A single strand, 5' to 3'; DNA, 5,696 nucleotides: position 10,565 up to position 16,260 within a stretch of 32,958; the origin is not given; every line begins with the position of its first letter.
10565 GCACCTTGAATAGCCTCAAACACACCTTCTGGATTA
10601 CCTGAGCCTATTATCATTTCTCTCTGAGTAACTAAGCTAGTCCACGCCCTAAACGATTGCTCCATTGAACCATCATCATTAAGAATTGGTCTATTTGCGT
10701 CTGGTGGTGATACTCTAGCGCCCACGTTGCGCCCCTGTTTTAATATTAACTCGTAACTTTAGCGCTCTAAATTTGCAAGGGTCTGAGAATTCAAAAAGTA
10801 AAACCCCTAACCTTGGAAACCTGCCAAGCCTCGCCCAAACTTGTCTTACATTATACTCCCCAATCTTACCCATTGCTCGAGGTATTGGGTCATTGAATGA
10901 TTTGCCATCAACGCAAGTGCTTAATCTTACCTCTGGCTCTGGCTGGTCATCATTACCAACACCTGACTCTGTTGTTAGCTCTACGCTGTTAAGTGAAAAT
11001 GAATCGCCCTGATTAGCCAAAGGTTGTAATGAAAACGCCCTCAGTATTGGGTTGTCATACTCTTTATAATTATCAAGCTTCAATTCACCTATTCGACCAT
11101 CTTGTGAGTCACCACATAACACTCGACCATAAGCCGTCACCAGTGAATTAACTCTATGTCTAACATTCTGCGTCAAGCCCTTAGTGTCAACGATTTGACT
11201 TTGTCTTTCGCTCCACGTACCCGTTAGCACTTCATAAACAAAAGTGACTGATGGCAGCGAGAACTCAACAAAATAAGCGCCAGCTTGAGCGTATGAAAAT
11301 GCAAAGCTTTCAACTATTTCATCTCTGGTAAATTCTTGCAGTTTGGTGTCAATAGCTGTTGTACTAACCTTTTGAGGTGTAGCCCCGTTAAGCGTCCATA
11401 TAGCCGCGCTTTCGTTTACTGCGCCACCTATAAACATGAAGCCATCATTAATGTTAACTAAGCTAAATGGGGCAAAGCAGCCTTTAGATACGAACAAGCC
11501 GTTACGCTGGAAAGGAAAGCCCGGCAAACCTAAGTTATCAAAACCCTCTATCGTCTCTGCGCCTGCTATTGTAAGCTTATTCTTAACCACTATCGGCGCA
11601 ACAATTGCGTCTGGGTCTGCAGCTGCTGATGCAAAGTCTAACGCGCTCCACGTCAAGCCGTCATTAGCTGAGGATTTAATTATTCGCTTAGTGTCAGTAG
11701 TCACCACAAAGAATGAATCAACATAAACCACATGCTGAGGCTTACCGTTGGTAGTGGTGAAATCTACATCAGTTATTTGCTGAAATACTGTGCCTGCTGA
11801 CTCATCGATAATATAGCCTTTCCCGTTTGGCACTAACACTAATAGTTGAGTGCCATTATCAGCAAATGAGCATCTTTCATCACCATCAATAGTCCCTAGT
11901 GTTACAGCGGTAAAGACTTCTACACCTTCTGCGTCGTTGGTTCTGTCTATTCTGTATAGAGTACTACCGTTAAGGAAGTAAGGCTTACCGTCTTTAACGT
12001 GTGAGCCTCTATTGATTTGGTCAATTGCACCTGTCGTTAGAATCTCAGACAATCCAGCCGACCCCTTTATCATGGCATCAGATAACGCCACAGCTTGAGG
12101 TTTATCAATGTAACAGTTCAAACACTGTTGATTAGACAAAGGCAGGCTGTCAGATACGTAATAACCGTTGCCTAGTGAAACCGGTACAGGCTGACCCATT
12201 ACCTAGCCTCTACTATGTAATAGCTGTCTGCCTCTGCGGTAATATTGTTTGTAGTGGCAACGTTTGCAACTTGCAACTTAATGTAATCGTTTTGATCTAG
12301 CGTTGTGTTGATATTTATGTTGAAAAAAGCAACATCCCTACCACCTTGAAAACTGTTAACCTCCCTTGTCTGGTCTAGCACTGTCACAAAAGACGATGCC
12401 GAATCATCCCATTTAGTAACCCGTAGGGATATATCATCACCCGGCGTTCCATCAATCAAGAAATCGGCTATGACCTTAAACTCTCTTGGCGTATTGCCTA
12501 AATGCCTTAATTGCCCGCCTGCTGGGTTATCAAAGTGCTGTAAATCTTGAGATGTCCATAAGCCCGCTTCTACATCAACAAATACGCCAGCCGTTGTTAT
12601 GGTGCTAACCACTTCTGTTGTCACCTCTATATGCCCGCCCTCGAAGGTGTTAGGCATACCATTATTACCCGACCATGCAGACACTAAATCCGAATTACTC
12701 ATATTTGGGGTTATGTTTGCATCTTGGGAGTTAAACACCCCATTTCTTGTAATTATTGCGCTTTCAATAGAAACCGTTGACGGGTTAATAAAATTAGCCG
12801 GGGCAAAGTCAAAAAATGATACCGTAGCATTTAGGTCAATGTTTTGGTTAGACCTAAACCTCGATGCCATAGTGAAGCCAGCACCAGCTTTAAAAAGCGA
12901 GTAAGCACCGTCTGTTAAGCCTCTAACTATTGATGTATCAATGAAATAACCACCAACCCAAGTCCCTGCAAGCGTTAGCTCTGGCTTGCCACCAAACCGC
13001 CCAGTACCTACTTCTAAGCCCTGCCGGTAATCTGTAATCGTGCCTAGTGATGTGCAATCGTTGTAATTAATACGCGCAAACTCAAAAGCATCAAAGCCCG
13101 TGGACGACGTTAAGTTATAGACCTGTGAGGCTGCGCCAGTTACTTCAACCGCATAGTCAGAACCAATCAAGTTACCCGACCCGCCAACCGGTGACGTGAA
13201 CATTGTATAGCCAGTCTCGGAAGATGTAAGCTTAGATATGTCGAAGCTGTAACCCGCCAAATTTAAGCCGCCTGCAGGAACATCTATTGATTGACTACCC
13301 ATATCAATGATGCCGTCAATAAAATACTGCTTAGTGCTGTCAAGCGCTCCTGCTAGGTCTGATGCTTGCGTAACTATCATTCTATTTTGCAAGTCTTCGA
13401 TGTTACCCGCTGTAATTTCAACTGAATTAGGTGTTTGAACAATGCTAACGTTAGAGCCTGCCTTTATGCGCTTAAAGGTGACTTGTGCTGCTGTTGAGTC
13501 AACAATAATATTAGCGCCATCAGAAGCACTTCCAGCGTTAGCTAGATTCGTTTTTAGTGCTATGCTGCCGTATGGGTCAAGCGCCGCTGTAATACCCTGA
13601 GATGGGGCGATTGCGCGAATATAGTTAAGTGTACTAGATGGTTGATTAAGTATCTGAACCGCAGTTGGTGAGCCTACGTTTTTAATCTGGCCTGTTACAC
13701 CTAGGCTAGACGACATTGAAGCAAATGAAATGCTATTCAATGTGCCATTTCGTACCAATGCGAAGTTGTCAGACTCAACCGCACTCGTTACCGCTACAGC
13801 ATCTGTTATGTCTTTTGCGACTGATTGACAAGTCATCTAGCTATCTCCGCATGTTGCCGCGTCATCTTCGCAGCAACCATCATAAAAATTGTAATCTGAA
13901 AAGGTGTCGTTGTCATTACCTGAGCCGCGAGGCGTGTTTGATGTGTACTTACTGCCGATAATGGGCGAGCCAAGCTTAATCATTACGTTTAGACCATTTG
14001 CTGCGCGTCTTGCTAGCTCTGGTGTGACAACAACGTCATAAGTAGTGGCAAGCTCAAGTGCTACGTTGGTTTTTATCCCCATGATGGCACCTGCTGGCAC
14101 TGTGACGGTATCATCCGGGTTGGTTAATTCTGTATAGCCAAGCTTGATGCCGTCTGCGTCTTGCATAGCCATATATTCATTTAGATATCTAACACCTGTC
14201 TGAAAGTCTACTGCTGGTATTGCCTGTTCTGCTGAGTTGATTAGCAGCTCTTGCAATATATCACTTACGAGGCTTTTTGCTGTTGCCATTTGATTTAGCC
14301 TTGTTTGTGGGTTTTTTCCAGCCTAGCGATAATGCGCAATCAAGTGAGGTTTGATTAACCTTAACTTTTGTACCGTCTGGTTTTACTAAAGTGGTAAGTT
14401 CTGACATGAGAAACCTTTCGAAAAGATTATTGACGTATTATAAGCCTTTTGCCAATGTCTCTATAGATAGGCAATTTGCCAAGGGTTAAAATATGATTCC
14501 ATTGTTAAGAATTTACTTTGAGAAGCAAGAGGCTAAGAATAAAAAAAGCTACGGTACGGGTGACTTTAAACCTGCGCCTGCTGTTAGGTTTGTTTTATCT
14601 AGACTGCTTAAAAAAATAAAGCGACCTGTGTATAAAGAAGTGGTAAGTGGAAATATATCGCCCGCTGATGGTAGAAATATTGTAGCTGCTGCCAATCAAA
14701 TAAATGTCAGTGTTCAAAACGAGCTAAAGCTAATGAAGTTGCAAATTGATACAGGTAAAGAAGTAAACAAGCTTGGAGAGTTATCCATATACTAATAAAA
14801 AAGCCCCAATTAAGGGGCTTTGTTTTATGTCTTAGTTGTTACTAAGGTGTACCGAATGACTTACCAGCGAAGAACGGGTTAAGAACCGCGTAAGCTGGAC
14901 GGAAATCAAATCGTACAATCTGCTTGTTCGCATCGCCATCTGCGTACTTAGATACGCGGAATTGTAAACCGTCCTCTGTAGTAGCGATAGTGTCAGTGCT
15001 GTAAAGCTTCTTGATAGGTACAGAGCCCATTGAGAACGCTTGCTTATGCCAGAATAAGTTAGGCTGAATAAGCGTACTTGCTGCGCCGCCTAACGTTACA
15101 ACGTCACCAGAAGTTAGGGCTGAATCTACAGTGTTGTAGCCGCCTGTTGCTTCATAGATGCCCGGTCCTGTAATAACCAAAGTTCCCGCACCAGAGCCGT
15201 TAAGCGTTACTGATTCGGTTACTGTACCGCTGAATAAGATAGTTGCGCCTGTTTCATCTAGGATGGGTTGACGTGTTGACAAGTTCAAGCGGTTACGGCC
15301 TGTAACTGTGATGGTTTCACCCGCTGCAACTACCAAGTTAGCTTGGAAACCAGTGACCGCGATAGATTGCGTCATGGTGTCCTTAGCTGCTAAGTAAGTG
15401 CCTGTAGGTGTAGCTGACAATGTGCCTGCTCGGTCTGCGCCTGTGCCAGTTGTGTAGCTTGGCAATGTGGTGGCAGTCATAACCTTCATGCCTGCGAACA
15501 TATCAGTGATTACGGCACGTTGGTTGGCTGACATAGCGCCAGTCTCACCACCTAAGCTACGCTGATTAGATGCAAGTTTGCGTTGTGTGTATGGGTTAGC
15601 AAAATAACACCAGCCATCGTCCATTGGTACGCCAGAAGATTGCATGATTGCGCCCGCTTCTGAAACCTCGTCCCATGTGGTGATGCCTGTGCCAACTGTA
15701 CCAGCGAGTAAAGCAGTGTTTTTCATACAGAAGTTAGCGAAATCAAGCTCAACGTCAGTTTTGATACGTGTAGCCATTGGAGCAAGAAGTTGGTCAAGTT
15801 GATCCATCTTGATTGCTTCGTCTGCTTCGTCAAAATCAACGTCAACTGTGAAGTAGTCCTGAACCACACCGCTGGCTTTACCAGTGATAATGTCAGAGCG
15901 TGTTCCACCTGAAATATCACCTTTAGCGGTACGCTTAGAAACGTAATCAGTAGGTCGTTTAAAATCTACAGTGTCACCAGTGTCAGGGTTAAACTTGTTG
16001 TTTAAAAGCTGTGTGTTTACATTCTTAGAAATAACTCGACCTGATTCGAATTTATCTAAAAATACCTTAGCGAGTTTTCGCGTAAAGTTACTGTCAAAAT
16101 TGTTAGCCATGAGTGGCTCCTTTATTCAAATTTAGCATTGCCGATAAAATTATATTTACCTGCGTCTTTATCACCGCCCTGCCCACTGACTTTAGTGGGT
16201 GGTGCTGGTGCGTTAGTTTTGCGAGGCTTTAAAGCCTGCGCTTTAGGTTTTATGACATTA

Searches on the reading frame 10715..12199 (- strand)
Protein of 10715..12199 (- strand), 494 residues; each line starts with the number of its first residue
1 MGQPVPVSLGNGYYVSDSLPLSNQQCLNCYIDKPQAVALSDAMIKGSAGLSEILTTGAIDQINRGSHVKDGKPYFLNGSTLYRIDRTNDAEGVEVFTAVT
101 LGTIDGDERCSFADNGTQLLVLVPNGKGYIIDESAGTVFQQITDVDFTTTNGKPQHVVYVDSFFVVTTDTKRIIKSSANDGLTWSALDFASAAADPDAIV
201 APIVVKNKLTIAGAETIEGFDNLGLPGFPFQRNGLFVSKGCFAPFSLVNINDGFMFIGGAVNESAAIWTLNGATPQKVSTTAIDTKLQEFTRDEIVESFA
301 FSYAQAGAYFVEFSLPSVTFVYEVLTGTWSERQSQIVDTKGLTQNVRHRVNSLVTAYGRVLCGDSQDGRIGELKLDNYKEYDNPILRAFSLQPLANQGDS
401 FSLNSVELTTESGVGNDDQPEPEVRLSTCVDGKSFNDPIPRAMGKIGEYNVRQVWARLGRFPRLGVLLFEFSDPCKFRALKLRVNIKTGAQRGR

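Call 12: search_protein_families(library=phrogs, proteins=[window:10715-12199:-], max_evalue=0.001)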
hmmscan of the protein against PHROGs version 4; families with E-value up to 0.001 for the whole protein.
window:10715-12199:- (494 aa): 1 family
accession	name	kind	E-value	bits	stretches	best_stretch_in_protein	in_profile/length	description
phrog_578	-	connector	1.9e-98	331.1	1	6-490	5-473/486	head closure Hc3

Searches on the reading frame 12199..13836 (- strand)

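Call 12: search_protein_families(library=phrogs, proteins=[window:12199-13836:-], max_evalue=0.001)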
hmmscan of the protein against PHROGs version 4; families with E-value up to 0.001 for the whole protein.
window:12199-13836:- (545 aa): 1 family
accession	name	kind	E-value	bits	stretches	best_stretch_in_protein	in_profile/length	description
phrog_16509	-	unknown function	1.6e-152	509.1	1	150-544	19-413/414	-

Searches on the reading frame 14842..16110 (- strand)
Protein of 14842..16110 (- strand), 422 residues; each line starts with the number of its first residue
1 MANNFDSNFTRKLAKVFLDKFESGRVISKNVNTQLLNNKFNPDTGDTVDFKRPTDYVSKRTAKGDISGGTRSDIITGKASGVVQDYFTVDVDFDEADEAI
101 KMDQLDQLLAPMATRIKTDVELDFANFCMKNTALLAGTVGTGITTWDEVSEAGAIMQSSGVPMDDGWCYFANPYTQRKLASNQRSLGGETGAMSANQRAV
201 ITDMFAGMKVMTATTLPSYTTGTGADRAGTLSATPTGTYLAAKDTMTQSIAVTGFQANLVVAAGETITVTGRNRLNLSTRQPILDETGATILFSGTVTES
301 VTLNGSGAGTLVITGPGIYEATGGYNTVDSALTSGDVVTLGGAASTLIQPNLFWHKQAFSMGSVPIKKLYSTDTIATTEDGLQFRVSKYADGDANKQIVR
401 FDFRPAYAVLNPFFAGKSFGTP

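Call 12: search_protein_families(library=phrogs, proteins=[window:14842-16110:-], max_evalue=0.001)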
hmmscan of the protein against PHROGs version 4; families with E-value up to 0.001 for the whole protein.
window:14842-16110:- (422 aa): 2 families
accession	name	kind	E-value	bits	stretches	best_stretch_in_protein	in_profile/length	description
phrog_283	-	head and packaging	7.9e-69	233.8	1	1-420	1-383/385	major head protein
phrog_22632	-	head and packaging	0.00019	22.5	1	131-219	126-221/226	head protein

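Call 52: search_dna_similar(query=window:14842-16110:-, collection=phages, mode=protein, max_rows=15)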
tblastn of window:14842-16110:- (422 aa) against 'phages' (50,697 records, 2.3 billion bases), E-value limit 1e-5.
Records with a match: 41; places in all: 42; records where one place covers at least 80% of the query: 35.
Best place of each record, by identity: 60-80% 1; <60% 40.
By first word of the organism name: Bacteriophage 14; Escherichia 6; Vibrio 4; Hamiltonella 3; Sodalis 3; Shigella 2; Enterobacteria 2; Salmonella 2; Caudoviricetes 2; Pseudoalteromonas 1; and 2 more.
By host as written in the record: - 14; Candidatus Hamiltonella defensa 5; Escherichia coli 4; Shigella flexneri 2; Salmonella sp. 2; Sodalis glossinidius str. 'morsitans' 2; Vibrio crassostreae 2; Pseudoalteromonas sp. H6 1; and 9 more.
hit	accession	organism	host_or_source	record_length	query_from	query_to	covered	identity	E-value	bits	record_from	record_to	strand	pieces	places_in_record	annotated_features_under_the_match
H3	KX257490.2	Pseudoalteromonas virus vB_PspP-H6/1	Pseudoalteromonas sp. H6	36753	1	420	100%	76.0%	0e+0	671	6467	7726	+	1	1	putative coat protein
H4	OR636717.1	Shewanella phage ZP9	Shewanella xiamenensis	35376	1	420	100%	39.3%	6e-85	289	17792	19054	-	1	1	major capsid protein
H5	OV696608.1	Escherichia phage Gally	-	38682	1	422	100%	38.8%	2e-80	275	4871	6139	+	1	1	major capsid protein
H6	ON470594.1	Escherichia phage vB_EcoP-683R2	Escherichia coli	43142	1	422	100%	38.7%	8e-82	280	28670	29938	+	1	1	major capsid protein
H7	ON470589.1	Escherichia phage vB_EcoP-611R6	Escherichia coli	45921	1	422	100%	38.7%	8e-82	280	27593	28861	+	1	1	major capsid protein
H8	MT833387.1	Escherichia phage HF4s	Escherichia coli 4s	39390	1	422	100%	38.7%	2e-81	278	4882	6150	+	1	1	main capsid protein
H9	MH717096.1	Escherichia phage N7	Escherichia coli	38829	1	422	100%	38.7%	2e-81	278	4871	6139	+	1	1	head protein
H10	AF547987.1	Shigella phage Sf6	Shigella flexneri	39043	1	422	100%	38.5%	1e-80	276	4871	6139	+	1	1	5: gene 5 protein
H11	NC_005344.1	Shigella phage Sf6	Shigella flexneri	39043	1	422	100%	38.5%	1e-80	276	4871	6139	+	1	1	major head protein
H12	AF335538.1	Enterobacteria phage HK620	Escherichia coli H, strain 2158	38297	1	422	100%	38.5%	1e-80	276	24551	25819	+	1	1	5: capsid protein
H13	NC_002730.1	Enterobacteria phage HK620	Escherichia coli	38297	1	422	100%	38.5%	1e-80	276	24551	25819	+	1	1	5: major head protein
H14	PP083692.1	Salmonella phage NM-3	Salmonella sp.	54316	3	422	100%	38.6%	1e-80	276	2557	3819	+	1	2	major capsid protein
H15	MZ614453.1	Salmonella phage MS2 LVA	Salmonella sp.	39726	1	420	100%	38.0%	1e-82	282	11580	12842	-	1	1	record has no annotation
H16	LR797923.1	Bacteriophage APSE-7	aphid host's whole body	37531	1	422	100%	36.7%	2e-81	278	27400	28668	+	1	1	Coat protein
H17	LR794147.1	Bacteriophage APSE-7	aphid host's whole body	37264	1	422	100%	36.4%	5e-80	274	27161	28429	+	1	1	Coat protein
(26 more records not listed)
